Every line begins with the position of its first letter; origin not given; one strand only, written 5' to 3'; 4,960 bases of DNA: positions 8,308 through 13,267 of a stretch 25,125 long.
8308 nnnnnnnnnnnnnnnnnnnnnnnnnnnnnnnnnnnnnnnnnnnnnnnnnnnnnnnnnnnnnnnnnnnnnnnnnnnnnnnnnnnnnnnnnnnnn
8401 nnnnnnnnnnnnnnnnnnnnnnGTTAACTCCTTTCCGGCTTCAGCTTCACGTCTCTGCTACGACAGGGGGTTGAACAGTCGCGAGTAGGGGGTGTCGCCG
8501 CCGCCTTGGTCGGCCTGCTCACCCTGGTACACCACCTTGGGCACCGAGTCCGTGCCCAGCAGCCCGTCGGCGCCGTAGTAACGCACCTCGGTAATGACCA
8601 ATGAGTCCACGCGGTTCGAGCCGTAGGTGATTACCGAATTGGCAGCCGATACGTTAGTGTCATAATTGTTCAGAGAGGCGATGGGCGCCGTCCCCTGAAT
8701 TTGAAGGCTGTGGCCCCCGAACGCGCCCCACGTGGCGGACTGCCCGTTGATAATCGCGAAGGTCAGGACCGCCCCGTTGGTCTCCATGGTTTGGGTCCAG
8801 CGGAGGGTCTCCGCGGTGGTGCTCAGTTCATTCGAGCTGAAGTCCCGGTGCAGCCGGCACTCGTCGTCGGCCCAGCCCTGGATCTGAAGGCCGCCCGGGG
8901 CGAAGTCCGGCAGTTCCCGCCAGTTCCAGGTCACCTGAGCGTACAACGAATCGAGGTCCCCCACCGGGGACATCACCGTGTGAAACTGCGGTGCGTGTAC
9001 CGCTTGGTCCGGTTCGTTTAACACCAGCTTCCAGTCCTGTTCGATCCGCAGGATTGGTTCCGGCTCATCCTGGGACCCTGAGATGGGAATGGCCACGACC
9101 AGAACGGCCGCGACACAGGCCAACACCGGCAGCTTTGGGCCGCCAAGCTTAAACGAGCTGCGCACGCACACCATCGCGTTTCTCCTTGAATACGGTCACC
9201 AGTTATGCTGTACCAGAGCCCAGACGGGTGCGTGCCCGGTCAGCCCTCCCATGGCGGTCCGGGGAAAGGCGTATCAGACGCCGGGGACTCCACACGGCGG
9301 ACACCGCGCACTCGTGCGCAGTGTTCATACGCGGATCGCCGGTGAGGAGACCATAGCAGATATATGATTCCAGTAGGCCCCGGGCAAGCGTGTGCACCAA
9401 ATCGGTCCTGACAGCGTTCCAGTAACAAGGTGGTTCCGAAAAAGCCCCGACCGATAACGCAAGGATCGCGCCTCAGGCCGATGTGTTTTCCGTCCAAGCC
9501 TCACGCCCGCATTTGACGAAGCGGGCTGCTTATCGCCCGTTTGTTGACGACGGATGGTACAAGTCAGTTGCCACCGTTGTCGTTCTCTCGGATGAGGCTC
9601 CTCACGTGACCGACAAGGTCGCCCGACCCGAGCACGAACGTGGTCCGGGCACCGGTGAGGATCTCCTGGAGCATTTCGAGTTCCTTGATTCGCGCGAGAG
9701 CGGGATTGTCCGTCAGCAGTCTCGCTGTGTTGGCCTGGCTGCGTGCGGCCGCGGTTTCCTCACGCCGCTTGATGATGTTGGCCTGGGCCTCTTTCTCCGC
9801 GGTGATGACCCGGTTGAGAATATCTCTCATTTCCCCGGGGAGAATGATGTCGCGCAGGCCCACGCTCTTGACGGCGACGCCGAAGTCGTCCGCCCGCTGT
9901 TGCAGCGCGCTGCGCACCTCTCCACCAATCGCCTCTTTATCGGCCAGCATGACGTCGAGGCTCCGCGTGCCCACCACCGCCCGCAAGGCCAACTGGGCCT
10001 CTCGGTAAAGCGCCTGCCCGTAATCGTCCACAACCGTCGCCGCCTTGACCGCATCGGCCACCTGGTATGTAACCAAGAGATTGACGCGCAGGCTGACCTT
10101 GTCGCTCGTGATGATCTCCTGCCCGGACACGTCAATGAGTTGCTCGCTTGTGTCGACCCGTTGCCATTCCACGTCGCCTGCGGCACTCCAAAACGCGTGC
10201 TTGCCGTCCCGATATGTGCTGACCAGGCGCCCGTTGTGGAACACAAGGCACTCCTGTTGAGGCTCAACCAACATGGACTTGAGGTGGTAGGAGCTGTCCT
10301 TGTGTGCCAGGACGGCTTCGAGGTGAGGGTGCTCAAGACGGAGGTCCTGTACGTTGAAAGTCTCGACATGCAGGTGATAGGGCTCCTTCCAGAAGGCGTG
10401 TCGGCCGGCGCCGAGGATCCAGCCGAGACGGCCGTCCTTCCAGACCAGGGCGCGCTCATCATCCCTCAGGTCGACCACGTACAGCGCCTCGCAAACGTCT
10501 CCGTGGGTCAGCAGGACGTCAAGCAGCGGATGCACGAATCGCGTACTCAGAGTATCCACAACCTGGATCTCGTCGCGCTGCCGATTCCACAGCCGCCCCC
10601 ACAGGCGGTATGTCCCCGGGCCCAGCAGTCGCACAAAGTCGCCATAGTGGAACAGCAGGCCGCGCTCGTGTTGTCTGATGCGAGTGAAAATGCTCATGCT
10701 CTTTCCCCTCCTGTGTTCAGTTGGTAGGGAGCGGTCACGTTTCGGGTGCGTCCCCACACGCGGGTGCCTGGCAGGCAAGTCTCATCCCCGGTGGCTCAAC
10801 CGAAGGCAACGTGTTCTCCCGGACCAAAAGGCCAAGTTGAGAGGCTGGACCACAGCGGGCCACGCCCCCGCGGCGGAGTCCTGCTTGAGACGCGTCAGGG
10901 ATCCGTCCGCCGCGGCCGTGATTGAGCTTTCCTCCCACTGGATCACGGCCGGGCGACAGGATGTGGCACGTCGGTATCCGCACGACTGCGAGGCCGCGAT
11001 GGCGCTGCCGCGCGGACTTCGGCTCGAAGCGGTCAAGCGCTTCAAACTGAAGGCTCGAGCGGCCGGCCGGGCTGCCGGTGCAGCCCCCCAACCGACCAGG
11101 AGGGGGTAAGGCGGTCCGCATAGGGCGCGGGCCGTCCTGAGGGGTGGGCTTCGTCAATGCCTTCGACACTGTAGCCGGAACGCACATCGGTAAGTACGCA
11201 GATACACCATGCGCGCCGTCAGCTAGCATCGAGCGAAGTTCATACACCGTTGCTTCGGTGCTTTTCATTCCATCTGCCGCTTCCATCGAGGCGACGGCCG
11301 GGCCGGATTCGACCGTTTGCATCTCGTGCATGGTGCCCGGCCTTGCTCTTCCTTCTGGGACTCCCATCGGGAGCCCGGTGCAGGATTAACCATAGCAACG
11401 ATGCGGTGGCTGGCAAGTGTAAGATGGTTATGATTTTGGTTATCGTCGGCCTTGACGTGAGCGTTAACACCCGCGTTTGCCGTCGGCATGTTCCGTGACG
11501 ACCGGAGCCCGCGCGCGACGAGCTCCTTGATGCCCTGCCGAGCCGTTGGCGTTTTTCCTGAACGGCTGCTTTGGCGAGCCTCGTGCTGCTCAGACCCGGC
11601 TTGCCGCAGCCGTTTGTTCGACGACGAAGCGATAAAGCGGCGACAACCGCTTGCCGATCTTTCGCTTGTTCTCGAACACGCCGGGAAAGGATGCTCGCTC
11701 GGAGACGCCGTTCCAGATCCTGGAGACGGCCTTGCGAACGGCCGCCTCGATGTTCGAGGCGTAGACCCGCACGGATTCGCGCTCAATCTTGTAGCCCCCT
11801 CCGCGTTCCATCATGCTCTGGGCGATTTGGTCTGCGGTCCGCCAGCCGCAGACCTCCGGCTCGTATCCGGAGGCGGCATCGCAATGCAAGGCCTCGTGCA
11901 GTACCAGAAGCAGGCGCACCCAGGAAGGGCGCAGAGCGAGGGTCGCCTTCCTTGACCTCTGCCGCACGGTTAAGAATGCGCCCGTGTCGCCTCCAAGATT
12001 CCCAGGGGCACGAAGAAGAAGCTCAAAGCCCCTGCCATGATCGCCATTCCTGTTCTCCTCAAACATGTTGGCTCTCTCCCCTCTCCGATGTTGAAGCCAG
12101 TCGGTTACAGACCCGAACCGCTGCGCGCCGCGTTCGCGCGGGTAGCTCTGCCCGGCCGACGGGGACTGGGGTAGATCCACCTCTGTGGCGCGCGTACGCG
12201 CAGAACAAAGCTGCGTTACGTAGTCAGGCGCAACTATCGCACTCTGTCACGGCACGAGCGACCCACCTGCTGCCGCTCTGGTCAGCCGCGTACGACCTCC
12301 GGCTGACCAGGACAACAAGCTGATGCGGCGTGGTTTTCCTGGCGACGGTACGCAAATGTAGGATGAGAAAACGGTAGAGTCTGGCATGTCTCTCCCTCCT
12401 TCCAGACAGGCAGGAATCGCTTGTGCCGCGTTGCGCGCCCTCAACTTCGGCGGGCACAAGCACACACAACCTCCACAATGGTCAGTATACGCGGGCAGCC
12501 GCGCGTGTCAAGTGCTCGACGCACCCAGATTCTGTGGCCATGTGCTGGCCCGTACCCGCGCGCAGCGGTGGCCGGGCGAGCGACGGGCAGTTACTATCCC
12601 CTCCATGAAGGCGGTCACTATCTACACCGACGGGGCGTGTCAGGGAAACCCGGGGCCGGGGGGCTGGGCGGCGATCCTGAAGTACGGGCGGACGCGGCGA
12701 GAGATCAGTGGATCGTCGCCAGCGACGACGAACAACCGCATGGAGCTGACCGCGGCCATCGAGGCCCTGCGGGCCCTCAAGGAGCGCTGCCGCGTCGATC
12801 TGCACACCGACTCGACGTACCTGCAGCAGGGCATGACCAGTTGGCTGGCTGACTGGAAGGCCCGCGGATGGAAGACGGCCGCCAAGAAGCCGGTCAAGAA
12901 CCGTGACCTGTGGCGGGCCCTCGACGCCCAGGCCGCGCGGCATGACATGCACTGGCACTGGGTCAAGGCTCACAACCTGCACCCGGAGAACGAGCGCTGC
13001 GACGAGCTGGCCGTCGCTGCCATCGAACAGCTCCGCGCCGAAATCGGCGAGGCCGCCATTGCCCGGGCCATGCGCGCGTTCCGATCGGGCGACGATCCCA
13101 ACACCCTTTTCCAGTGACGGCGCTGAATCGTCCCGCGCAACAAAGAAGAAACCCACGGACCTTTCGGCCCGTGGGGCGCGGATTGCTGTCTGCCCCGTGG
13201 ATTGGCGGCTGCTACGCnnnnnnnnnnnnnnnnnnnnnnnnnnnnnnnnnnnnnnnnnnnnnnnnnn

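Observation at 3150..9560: Modular head-to-tail array: three diverged TadG-like paralogs plus an unrelated secreted-protein gene, each driven by the same promoter-leader module and closed by the same terminator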

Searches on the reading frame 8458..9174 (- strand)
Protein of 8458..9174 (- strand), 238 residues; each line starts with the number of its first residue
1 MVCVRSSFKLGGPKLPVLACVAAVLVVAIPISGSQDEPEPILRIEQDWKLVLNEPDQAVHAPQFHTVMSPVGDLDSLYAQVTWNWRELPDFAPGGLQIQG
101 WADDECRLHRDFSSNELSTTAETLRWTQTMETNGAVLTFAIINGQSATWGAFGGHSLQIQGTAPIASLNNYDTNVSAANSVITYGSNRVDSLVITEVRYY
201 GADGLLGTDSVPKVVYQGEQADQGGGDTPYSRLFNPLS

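Call 4: search_protein_families(library=pfam, proteins=[window:8458-9174:-], max_evalue=0.1)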
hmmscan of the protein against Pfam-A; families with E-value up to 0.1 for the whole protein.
window:8458-9174:- (238 aa): 0 families

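Call 25: find_related_loci(query=A1, collection=genome_contigs, flank=6000)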
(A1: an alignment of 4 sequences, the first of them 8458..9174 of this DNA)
Query A1 (238 aa) in genome_contigs; peptide patterns used: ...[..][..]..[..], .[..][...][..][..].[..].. (x = any residue, [..] = any of these).
67 stretches matched a pattern; 43 encode a relative of the query (tblastn E <= 1e-3); 43 distinct loci.
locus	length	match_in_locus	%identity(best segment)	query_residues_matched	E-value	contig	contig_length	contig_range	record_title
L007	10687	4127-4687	55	35-220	2e-66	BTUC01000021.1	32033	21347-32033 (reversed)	MAG: Phycisphaerae bacterium AMX-MBFR-13 DNA, sequence021, whole genome shotgun sequence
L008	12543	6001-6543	54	39-220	2e-65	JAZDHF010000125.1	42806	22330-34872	MAG: Planctomycetota bacterium isolate MEGAHIT-group-0.304 k141_18386448, whole genome shotgun sequence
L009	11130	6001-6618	53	18-217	7e-65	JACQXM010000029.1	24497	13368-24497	MAG: Planctomycetota bacterium isolate NC_groundwater_1515_Pr4_B-0.1um_67_4 SR1-18-B1_scaffold_226897, whole genome shot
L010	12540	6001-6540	53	37-217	2e-63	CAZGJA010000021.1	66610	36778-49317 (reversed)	MAG TPA_asm: uncultured Phycisphaeraceae bacterium isolate binchicken_co200_324 genome assembly, contig: k141_1345868, w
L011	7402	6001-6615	51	21-225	4e-63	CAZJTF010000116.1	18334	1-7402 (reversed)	MAG TPA_asm: uncultured Planctomycetales bacterium isolate binchicken_co235_68 genome assembly, contig: NODE_7602_length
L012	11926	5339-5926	50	17-216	2e-62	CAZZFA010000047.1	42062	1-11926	MAG TPA_asm: uncultured Planctomycetales bacterium isolate binchicken_co135_101 genome assembly, contig: NODE_1867_lengt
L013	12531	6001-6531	53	39-216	3e-62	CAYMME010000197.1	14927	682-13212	MAG TPA_asm: uncultured Planctomycetales bacterium isolate binchicken_co65_34 genome assembly, contig: NODE_16168_length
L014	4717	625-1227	52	17-216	4e-62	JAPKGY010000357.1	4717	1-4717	MAG: Phycisphaerae bacterium isolate PDA_C_MAG.97 MAG.97_357, whole genome shotgun sequence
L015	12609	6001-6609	48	14-213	3e-62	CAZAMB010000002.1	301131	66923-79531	MAG TPA_asm: uncultured Phycisphaera sp. isolate SRP323723_co1_85 genome assembly, contig: NODE_13_length_301131_cov_15.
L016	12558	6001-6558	52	39-219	2e-61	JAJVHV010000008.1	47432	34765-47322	MAG: Phycisphaerae bacterium isolate Bin_15R c_000000002271, whole genome shotgun sequence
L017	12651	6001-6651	50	5-220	3e-61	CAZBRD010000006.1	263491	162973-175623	MAG TPA_asm: uncultured Phycisphaeraceae bacterium isolate SRP287051_co1_53 genome assembly, contig: NODE_73_length_2634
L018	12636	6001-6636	47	17-232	4e-61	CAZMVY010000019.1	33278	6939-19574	MAG TPA_asm: uncultured Planctomycetales bacterium isolate SRP167436_co1_329 genome assembly, contig: NODE_1836_length_3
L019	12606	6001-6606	49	21-218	5e-61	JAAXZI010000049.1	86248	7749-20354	MAG: Phycisphaerae bacterium isolate AS01afH2WH_3 6737_AS01, whole genome shotgun sequence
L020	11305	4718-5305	50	28-223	8e-62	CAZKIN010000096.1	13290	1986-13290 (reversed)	MAG TPA_asm: uncultured Phycisphaeraceae bacterium isolate binchicken_co199_83 genome assembly, contig: NODE_3297_length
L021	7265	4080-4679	48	18-219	1e-59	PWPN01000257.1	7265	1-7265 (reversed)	MAG: Phycisphaerae bacterium isolate CSSed10_419R1 CS-Sed10-C31393, whole genome shotgun sequence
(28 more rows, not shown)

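Call 32: find_homologous_proteins(query=window:8458-9174:-)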
Query window:8458-9174:- (238 aa): 164 proteins with E <= 0.001 among 1001 candidates; the best 120 are listed.
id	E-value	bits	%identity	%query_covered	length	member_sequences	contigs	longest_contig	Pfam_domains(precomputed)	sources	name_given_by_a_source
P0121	4.2e-158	542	100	100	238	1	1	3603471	-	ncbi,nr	ncbi:MAG: hypothetical protein JSU68_07795 [Phycisphaerales bacterium]|nr:MAG: hypothetical protein 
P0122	4.0e-121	421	84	93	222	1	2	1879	-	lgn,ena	-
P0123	2.4e-86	307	63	88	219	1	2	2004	-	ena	-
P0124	3.8e-79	284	58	90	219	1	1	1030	-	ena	-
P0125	2.2e-76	275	56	88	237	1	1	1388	-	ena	-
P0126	2.6e-76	275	57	91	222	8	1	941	-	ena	-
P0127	6.0e-76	273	59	87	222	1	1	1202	-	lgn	-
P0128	2.2e-75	272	58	87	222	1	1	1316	-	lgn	-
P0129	2.7e-75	271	57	91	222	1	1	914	-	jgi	jgi:hypothetical protein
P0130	4.4e-75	271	67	74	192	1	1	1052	-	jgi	jgi:hypothetical protein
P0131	8.0e-70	253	53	93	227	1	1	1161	-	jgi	jgi:hypothetical protein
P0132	3.2e-69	251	53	82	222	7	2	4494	-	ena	-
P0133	2.1e-67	245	53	91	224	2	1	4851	-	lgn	-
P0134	7.9e-67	244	55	86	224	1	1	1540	-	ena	-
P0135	1.1e-66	243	52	87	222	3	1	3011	-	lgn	-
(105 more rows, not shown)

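Call 36: find_encoding_contigs(protein=P0122, flank=5000, max_places=3)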
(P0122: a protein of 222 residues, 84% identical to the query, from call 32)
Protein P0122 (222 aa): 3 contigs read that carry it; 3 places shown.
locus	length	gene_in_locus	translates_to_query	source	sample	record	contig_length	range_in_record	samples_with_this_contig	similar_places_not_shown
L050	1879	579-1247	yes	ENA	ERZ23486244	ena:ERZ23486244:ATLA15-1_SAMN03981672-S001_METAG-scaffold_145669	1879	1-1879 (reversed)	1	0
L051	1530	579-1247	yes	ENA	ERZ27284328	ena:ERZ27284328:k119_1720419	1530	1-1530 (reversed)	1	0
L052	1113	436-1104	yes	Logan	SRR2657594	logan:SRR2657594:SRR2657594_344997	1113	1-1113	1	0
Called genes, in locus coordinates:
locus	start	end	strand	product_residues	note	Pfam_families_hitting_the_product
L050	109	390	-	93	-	-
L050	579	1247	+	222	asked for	-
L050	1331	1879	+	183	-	?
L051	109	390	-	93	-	-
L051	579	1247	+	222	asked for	-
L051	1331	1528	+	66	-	?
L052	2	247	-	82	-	?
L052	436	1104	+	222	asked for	-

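Call 51: predict_structure(alignment_id=A2)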
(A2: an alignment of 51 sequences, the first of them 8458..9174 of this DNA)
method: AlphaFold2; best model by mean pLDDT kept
length: 238 residues; sequences in the alignment: 51
mean_pLDDT: 85.2   pTM: 0.77
mean pLDDT of the five models: 85.2, 83.9, 83.7, 83.3, 82.3
residues with pLDDT >= 90: 147; 70-90: 42; 50-70: 38; < 50: 11
segments of 3 or more residues with pLDDT < 50: 229-233
pLDDT, mean of each block of 10 residues (from residue 1): 54 59 72 81 98 77 95 96 82 88 94 82 97 98 94 95 97 98 92 98 98 93 53 46
secondary structure, 60 per line:
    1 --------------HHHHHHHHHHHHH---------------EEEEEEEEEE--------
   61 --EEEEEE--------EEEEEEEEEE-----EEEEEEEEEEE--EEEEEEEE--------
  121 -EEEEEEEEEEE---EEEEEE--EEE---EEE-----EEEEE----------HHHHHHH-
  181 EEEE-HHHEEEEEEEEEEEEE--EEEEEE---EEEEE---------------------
elements in order: H15-27 E43-52 E63-68 E77-86 E92-102 E105-112 E122-132 E136-141 E144-146 E150-152 E158-162 H173-179 E181-184 E189-201 E204-209 E213-217
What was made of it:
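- On ConA-like lectin / galectin fold (for gene X): AF2 pLDDT is 85.2 and the model is all-beta (call 51).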

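Call 71: search_protein_families(library=ncbifam, proteins=[window:8458-9174:-], max_evalue=0.1)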
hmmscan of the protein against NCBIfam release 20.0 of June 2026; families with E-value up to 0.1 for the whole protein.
window:8458-9174:- (238 aa): 0 families

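Call 72: search_solved_structures(query=A2, max_evalue=1)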
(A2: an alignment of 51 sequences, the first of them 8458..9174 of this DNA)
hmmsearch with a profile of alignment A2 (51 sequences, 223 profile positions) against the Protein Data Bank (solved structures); distinct sequences matched with E-value up to 1: 0.
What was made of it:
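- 8458..9174 (-): Gene X: 238 aa, with an N-terminal signal-peptide-like hydrophobic segment. It matches no Pfam or NCBIfam family and is predicted to be a ConA-like lectin/jelly-roll beta-sandwich. It is the conserved partner of TadG-like genes. Calls 4, 71 and 72 (no family).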

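Call 84: search_protein_representatives(alignment_id=A2)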
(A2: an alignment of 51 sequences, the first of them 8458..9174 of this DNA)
Query: 51 sequences, 223 profile positions. Proteins with E-value up to 0.001 (for the whole library): 746; up to 1e-10: 600; up to 1e-30: 333. The best 150 are listed.
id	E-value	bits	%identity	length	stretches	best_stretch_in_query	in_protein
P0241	4.6e-89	313.7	-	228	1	14-221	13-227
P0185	7.1e-84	296.7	-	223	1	18-221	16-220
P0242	5.0e-80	284.2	-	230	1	17-220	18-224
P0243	8.2e-79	280.2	-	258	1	15-221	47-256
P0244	2.1e-78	278.8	-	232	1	34-220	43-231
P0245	3.0e-78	278.3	-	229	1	14-218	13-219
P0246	5.1e-76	271.0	-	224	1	17-219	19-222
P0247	1.3e-75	269.7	-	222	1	11-220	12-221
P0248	1.4e-75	269.6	-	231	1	19-220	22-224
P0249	6.1e-75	267.5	-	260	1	18-220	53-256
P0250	5.7e-74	264.3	-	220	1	10-217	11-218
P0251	2.7e-72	258.9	-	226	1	23-219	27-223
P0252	9.2e-72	257.1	-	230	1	17-219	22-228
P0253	5.8e-71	254.5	-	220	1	8-220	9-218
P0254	8.6e-71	253.9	-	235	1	18-217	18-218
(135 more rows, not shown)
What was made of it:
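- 8458..9174 (-): Call 84 (746 representative clusters).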

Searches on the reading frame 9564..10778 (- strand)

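Call 7: search_protein_families(library=pfam, proteins=[window:9564-10778:-], max_evalue=0.01)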
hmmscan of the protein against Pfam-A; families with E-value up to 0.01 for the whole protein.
window:9564-10778:- (404 aa): 1 family
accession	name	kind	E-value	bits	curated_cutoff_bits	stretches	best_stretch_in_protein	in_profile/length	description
PF01145.31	Band_7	-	1.2e-32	113.9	23.6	1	171-341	3-175/176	SPFH domain / Band 7 family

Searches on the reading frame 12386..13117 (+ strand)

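Call 7: search_protein_families(library=pfam, proteins=[window:12386-13117:+], max_evalue=0.01)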
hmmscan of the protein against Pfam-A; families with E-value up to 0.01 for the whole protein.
window:12386-13117:+ (243 aa): 1 family
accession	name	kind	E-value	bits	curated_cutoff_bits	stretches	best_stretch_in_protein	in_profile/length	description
PF00075.30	RNase_H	-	4.3e-48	163.5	25.8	1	75-213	2-140/141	RNase H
